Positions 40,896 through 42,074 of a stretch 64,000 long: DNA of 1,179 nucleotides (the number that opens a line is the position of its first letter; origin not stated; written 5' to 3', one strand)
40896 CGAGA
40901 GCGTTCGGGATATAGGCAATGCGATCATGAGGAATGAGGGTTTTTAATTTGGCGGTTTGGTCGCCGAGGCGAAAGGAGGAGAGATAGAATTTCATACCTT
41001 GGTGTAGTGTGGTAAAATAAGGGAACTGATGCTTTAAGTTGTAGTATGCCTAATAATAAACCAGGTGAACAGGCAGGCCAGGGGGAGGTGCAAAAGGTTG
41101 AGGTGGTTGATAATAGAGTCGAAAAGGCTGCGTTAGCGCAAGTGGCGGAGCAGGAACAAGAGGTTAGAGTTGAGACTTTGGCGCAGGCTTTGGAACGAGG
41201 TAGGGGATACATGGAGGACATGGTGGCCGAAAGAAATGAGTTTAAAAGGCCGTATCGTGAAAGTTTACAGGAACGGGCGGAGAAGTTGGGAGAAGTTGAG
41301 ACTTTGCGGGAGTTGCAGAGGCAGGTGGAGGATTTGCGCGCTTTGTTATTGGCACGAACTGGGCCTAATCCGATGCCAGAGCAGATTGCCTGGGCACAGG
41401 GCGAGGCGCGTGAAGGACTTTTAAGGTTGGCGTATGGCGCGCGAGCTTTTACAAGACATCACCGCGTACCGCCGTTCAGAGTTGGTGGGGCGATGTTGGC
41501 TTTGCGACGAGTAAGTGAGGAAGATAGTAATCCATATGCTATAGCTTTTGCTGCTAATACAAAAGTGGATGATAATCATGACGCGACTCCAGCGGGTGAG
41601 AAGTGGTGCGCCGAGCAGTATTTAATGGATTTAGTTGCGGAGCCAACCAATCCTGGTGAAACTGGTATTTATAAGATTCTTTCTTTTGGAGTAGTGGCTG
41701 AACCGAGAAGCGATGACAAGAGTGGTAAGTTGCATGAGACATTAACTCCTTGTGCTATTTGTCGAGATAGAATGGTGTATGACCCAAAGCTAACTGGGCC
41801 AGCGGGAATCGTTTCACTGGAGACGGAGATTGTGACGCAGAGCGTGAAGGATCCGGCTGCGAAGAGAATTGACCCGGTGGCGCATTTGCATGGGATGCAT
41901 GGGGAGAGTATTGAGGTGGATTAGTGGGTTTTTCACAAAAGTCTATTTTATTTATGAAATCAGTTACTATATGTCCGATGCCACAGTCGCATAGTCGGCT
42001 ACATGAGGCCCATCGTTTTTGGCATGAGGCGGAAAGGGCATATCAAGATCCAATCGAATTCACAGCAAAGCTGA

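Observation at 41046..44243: Low-GC segment beside tRNA-Ser: cytidine-deaminase-fold protein with a long N-terminal extension, operonic with a 420 aa unknown and followed by an AT-rich membrane protein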

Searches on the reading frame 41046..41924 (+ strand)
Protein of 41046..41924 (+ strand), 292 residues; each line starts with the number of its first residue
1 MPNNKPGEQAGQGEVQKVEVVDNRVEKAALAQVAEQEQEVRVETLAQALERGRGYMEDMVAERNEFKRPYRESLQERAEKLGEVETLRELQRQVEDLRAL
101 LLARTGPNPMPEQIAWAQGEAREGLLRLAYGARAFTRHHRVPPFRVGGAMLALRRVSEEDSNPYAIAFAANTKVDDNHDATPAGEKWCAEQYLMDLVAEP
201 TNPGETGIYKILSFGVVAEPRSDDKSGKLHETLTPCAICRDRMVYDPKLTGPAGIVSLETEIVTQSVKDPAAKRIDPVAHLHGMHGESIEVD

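Call 4: search_protein_families(library=pfam, proteins=[window:41046-41924:+], max_evalue=0.1)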
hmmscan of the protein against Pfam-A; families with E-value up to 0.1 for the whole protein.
window:41046-41924:+ (292 aa): 0 families

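Call 6: search_protein_families(library=pfam, proteins=[window:41046-41924:+], max_evalue=10)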
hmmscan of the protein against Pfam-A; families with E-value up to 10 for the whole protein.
window:41046-41924:+ (292 aa): 0 families
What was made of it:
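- Checked: It has no hit in the Pfam copy searched here (calls 4, 6).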

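Call 7: search_protein_families(library=padloc, proteins=[window:41046-41924:+], max_evalue=1)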
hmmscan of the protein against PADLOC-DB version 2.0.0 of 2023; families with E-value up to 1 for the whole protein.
window:41046-41924:+ (292 aa): 1 family
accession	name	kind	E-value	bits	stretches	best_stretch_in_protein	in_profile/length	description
PDLC03863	LmuB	-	0.4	7.3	1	35-99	364-432/610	-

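Call 8: search_protein_families(library=ncbifam, proteins=[window:41046-41924:+], max_evalue=1)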
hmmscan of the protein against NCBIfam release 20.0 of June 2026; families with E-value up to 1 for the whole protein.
window:41046-41924:+ (292 aa): 1 family
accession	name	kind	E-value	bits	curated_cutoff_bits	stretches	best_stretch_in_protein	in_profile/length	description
TIGR02301.1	TIGR02301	hypoth_equivalog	0.11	12.6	42.55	1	62-92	19-49/121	TIGR02301 family protein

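Call 9: search_solved_structures(query=window:41046-41924:+, max_evalue=10, show_alignments=3)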
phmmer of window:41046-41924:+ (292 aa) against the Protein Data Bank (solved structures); distinct sequences matched with E-value up to 10: 3.
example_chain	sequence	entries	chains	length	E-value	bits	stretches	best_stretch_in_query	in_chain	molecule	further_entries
2cru_A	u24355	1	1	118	0.77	12.3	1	7-108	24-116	Programmed cell death protein 5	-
5lef_C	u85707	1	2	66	1.2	11.7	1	55-93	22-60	Kinesin-like protein KIF20A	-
6yip_A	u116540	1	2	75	4.9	9.6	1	41-93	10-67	Kinesin-like protein KIF20A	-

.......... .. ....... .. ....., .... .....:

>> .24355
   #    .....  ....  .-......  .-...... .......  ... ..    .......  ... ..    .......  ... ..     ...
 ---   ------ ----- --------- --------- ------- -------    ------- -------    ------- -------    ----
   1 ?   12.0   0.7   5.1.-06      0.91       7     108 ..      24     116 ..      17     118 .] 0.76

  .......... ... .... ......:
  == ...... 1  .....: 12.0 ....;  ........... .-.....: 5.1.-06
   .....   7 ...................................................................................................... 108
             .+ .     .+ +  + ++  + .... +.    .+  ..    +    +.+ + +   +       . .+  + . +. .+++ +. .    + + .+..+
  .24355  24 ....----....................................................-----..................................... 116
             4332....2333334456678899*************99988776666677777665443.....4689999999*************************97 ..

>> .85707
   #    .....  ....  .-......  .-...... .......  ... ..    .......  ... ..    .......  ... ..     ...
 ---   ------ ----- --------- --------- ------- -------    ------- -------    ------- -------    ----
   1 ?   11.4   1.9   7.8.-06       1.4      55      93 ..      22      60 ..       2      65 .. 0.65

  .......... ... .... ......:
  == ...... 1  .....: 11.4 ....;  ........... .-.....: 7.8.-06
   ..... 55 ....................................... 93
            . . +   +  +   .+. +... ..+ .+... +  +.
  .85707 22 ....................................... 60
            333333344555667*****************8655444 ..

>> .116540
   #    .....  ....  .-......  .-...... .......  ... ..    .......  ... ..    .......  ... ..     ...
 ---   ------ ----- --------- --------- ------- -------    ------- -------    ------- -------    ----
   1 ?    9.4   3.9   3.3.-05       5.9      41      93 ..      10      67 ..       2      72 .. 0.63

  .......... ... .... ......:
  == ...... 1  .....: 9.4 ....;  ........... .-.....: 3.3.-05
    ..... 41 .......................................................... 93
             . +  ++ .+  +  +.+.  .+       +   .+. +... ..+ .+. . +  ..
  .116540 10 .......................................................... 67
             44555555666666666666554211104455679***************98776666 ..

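Call 10: find_homologous_proteins(query=window:41046-41924:+, max_evalue=0.001)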
Query window:41046-41924:+ (292 aa): 8 proteins with E <= 0.001 among 4177 candidates.
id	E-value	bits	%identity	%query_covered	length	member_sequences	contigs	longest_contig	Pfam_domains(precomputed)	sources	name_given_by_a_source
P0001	3.4e-190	648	100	100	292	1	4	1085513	-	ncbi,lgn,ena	-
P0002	1.9e-163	560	87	100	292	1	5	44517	-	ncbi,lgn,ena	-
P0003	1.4e-119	417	68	98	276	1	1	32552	-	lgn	-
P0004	3.1e-111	389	68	88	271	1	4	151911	-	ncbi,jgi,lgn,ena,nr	ncbi:TPA: hypothetical protein DEP96_01085 [Candidatus Uhrbacteria bacterium]|nr:hypothetical protei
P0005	1.9e-87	311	60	85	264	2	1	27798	-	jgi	jgi:cytidine deaminase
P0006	3.0e-54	202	45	83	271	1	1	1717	-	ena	-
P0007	2.1e-52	196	45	84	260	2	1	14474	-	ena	-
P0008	3.4e-30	123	40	77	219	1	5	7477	-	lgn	-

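Call 15: find_homologous_proteins(query=A1, max_evalue=0.01)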
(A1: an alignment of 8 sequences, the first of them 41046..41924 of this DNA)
Query A1 (8 sequences) (292 aa, profile of the alignment): 28 proteins with E <= 0.01 among 8000 candidates.
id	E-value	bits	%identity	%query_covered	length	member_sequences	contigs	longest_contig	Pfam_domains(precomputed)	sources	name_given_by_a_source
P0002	5.0e-137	473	87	100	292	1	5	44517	-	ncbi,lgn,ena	-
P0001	6.0e-134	463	100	100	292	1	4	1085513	-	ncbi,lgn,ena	-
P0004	7.6e-134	463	68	88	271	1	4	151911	-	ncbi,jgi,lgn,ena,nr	ncbi:TPA: hypothetical protein DEP96_01085 [Candidatus Uhrbacteria bacterium]|nr:hypothetical protei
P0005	8.4e-129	446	60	85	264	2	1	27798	-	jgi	jgi:cytidine deaminase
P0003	2.3e-128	445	68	98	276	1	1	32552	-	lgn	-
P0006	3.4e-115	402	45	83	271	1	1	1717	-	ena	-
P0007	2.9e-114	399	45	84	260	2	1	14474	-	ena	-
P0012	4.6e-100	352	47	83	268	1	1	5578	-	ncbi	-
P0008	3.1e-86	307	40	77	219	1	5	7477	-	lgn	-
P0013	2.8e-72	261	39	78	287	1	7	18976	-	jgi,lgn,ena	-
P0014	2.2e-64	235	36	80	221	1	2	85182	-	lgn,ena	-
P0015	2.4e-58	216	34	77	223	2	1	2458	PF00383.30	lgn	-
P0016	5.0e-57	211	35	68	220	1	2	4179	PF00383.30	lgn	-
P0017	1.3e-56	210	35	79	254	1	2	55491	-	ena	-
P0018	1.6e-56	210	34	76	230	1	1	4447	-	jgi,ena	-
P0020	4.4e-55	205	39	58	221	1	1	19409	-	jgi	jgi:cytidine deaminase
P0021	4.8e-55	205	37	75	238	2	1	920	PF00383.30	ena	-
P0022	4.5e-54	202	36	66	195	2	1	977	PF00383.30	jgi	jgi:cytidine deaminase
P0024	9.1e-51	191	36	72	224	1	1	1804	PF00383.30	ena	-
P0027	4.6e-44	169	37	67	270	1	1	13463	-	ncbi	-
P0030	4.1e-38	149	41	43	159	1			PF00383.30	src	-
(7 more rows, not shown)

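Call 16: find_encoding_contigs(protein=P0001, flank=10000, max_places=3)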
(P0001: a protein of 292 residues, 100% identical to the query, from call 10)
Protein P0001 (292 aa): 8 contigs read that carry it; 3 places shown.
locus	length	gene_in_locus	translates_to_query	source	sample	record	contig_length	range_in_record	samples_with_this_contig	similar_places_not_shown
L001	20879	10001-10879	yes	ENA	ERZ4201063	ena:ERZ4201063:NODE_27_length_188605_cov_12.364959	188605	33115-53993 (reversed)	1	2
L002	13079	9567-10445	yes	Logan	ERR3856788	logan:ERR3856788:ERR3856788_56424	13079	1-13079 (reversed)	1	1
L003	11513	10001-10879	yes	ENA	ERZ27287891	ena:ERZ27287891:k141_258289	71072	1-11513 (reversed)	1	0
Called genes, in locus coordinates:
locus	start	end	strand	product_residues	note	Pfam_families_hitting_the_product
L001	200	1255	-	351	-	PF00512:HisKA, PF02518:HATPase_c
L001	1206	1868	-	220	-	PF00072:Response_reg, PF00486:Trans_reg_C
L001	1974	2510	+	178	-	PF06185:YecM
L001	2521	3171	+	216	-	PF02698:DUF218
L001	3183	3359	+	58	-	-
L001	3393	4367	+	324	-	-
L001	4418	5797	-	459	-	PF01341:Glyco_hydro_6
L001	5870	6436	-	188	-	PF06821:Ser_hydrolase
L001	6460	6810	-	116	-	-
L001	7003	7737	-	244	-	PF00561:Abhydrolase_1 (faint), PF12146:Hydrolase_4 (faint)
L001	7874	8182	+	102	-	PF03551:PadR (weak)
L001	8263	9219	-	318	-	PF02729:OTCace_N, PF00185:OTCace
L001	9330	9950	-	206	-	PF03575:Peptidase_S51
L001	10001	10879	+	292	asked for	-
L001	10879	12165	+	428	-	PF26900:Phage_lambda_Ea47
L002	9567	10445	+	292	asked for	-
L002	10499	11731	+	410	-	PF26900:Phage_lambda_Ea47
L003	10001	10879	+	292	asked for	-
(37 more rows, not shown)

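Call 17: find_encoding_contigs(protein=P0004, flank=10000, max_places=2)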
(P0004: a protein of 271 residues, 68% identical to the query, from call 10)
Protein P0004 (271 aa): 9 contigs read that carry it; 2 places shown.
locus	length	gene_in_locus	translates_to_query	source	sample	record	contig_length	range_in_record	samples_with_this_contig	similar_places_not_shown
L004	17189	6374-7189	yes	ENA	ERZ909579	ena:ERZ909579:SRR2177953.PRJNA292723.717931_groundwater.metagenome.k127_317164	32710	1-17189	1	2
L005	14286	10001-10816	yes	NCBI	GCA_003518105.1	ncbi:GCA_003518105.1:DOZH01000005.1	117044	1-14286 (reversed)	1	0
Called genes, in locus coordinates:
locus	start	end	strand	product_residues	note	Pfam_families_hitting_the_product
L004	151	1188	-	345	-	PF00512:HisKA, PF02518:HATPase_c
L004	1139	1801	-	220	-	PF00072:Response_reg, PF00486:Trans_reg_C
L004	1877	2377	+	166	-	PF06185:YecM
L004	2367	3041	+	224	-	PF02698:DUF218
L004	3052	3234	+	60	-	-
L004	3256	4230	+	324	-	-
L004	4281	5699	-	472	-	PF01341:Glyco_hydro_6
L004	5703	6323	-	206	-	PF03575:Peptidase_S51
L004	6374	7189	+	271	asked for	-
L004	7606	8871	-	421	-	PF04932:Wzy_C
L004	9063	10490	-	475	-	PF01943:Polysacc_synt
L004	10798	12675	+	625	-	PF16158:N_BRCA1_IG (weak), PF08486:SpoIID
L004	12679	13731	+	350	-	PF00768:Peptidase_S11, PF13354:Beta-lactamase2 (weak)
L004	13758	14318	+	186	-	PF22522:DUF6998 (weak)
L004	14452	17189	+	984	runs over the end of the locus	-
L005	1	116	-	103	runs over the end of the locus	-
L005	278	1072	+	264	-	PF01978:TrmB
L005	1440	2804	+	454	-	-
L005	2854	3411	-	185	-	-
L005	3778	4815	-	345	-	PF00512:HisKA, PF02518:HATPase_c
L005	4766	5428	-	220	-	PF00072:Response_reg, PF00486:Trans_reg_C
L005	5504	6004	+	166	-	PF06185:YecM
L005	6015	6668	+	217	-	PF02698:DUF218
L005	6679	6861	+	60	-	-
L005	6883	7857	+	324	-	-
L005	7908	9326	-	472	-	PF01341:Glyco_hydro_6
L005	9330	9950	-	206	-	PF03575:Peptidase_S51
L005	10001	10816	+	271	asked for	-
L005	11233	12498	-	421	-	PF04932:Wzy_C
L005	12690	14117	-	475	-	PF01943:Polysacc_synt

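Call 18: find_encoding_contigs(protein=P0002, flank=10000, max_places=2)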
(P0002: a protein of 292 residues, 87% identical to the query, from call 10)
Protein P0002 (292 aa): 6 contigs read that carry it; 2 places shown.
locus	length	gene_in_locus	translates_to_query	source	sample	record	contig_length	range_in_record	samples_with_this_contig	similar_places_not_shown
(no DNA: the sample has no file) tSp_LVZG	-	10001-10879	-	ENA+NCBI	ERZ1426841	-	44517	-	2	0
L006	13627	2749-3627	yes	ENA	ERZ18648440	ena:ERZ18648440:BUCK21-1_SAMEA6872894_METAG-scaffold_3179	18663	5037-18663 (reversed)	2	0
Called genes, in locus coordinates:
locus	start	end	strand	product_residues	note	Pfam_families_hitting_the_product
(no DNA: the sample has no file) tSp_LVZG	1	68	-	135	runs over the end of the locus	PF18895:T4SS_pilin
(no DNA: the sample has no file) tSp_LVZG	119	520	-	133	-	PF18895:T4SS_pilin (weak)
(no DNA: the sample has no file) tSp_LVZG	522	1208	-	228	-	PF18895:T4SS_pilin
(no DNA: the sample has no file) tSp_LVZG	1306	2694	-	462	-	PF01547:SBP_bac_1, PF13416:SBP_bac_8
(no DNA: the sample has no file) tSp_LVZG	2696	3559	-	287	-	PF00483:NTP_transferase, PF12804:NTP_transf_3 (faint)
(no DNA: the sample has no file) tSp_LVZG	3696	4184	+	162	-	-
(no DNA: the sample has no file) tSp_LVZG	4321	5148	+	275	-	PF01209:Ubie_methyltran (weak), PF13489:Methyltransf_23, PF13847:Methyltransf_31 (faint), PF08241:Methyltransf_11, PF13649:Methyltransf_25 (weak)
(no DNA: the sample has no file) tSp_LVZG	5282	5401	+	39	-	-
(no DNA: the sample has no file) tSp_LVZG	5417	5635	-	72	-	-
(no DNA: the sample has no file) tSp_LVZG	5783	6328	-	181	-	-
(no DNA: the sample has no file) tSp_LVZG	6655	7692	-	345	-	PF00512:HisKA, PF02518:HATPase_c, PF13581:HATPase_c_2 (weak)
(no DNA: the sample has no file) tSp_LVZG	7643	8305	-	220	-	PF00072:Response_reg, PF00486:Trans_reg_C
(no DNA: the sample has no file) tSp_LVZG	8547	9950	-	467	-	PF01341:Glyco_hydro_6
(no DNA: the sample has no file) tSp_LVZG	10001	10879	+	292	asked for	-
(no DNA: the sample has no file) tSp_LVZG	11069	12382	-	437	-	PF04932:Wzy_C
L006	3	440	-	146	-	?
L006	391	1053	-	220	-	PF00072:Response_reg, PF00486:Trans_reg_C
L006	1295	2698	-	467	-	PF01341:Glyco_hydro_6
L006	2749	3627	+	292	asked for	-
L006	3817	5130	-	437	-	PF04932:Wzy_C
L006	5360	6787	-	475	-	PF01943:Polysacc_synt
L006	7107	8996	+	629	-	PF16158:N_BRCA1_IG (weak), PF08486:SpoIID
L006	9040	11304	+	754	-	-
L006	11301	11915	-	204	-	PF03703:bPH_2 (weak)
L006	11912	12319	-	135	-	-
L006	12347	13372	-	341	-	PF05496:RuvB_N, PF00004:AAA, PF07728:AAA_5 (weak), PF17864:AAA_lid_4, PF05491:WHD_RuvB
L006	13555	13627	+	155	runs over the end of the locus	PF00293:NUDIX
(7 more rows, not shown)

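Call 29: search_solved_structures(query=A5, max_evalue=1, show_alignments=3)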
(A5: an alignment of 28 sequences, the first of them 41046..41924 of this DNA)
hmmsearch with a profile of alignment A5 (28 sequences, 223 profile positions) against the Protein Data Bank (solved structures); distinct sequences matched with E-value up to 1: 11.
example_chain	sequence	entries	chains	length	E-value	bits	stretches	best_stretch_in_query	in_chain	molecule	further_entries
3dmo_A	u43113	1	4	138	0.011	18.4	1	64-186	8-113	Cytidine deaminase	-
1uwz_A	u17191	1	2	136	0.094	15.3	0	67-95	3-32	CYTIDINE DEAMINASE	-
1ux1_A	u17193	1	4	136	0.097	15.3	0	67-95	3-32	CYTIDINE DEAMINASE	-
1jtk_A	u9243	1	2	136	0.11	15.1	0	67-95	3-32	cytidine deaminase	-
9r1k_A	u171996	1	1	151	0.13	14.9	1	10-91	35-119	sc-apCC-4-A7F-1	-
2d30_A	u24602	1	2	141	0.18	14.4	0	67-186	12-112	cytidine deaminase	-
1ux0_A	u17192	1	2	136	0.2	14.3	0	67-95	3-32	CYTIDINE DEAMINASE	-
8qae_A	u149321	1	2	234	0.28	13.8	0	10-86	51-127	sc-apCC-6-SLLA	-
8a3k_UNK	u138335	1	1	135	0.45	13.1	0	25-79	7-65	sc-apCC-4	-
1mq0_A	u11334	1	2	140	0.56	12.8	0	159-181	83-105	Cytidine Deaminase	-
7zob_A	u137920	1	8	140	0.84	12.2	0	69-202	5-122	Metagenomic cytidine deaminase Cdd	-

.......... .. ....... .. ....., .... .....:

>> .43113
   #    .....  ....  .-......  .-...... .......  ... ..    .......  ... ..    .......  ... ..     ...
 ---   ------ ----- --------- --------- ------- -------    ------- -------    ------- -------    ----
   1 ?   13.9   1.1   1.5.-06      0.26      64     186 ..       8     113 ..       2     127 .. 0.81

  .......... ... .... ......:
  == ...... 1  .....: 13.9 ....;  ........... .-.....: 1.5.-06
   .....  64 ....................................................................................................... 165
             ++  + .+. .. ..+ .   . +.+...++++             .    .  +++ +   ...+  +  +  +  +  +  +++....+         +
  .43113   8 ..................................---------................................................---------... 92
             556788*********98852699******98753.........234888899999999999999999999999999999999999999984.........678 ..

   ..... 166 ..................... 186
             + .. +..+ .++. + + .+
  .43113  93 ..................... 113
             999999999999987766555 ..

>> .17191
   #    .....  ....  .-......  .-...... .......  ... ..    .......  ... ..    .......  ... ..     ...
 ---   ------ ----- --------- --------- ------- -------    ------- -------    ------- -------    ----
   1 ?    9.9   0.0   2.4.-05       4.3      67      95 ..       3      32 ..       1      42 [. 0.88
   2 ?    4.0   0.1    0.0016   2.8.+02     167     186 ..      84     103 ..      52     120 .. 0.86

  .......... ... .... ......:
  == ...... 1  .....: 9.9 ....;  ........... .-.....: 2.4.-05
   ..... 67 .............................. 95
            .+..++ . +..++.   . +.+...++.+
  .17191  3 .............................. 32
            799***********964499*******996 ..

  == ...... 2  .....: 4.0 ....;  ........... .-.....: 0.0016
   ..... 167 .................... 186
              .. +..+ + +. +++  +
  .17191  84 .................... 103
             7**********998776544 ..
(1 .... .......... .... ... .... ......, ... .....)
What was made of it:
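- On Cytidine/deoxycytidylate deaminase superfamily (PF00383), homotetrameric Cdd type: Profile against PDB CDA gives E=0.011 (call 29).
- Checked: The family profile hits tetrameric CDAs in the PDB at E=0.011 (call 29).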

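Call 31: find_encoding_contigs(protein=P0014, flank=6000, max_places=1)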
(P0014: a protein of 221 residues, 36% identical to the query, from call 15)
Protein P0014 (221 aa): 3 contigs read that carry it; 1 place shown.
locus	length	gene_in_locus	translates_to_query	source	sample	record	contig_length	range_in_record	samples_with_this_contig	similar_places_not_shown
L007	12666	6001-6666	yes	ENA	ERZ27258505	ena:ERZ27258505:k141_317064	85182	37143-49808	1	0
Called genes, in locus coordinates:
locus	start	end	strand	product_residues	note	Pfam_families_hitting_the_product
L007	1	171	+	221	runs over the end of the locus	PF00730:HhH-GPD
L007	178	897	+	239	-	PF00702:Hydrolase, PF12710:HAD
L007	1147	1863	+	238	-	PF00730:HhH-GPD, PF00633:HHH (weak)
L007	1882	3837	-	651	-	PF00753:Lactamase_B, PF23023:Anti-Pycsar_Apyc1 (faint), PF12706:Lactamase_B_2, PF22505:RNase_J_b_CASP, PF17770:RNase_J_C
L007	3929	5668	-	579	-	PF00496:SBP_bac_5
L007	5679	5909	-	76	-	PF03840:SecG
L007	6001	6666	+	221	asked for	-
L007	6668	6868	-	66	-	-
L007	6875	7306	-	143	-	-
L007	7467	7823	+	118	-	PF00166:Cpn10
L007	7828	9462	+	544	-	PF00118:Cpn60_TCP1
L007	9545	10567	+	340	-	-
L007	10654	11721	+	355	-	-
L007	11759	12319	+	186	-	PF04011:LemA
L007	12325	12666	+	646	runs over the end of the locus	PF09972:DUF2207, PF20990:DUF2207_C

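Call 32: find_encoding_contigs(protein=P0017, flank=6000, max_places=1)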
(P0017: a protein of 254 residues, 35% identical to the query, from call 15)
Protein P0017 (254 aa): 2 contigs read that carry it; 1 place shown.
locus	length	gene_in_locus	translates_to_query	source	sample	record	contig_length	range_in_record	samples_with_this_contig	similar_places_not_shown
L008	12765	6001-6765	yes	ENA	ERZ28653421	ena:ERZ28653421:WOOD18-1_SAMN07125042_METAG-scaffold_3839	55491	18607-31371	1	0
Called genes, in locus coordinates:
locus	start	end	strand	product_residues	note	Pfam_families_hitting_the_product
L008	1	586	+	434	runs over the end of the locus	PF01259:SAICAR_synt, PF00731:AIRC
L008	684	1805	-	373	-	PF00512:HisKA, PF02518:HATPase_c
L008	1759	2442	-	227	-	PF00072:Response_reg, PF00486:Trans_reg_C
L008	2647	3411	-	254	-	PF01145:Band_7, PF13421:Band_7_1 (weak)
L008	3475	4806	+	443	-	PF03572:Peptidase_S41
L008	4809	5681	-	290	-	PF00483:NTP_transferase, PF12804:NTP_transf_3 (faint)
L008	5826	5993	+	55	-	-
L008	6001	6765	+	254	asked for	-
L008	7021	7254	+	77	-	PF04070:DUF378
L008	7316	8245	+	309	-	PF01828:Peptidase_A4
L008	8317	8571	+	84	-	PF09851:SHOCT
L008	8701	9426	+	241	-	-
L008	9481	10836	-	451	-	PF00128:Alpha-amylase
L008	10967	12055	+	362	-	-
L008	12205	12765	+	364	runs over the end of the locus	-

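Call 33: find_encoding_contigs(protein=P0005, flank=6000, max_places=1)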
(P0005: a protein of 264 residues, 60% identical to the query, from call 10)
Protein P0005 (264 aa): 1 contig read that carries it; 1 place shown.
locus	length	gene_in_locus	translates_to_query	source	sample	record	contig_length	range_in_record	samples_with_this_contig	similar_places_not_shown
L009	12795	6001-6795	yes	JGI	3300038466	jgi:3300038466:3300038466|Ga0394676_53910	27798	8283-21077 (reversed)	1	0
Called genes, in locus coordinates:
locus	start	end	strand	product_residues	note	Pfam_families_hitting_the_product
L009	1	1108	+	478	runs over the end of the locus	-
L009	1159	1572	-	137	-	-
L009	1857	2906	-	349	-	PF00512:HisKA, PF02518:HATPase_c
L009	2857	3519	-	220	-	PF00072:Response_reg, PF00486:Trans_reg_C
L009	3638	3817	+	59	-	-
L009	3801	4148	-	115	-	PF01341:Glyco_hydro_6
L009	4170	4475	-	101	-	PF01381:HTH_3 (weak)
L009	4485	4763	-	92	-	PF05015:HigB-like_toxin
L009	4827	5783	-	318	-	PF02729:OTCace_N, PF00185:OTCace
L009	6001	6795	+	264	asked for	-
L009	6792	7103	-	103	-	-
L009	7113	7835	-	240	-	PF00376:MerR, PF12728:HTH_17, PF13411:MerR_1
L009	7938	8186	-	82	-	PF12674:Zn_ribbon_2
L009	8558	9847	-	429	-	PF04932:Wzy_C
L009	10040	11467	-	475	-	PF01943:Polysacc_synt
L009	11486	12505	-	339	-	-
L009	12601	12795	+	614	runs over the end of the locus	PF16158:N_BRCA1_IG (faint), PF08486:SpoIID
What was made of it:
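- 41046..41924 (+): ORF1, 292 aa. Divergent zinc deaminase of the homotetrameric cytidine-deaminase type. Lineage-conserved, stand-alone core gene. Same syntenic position in relatives (calls 16-18, 33).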
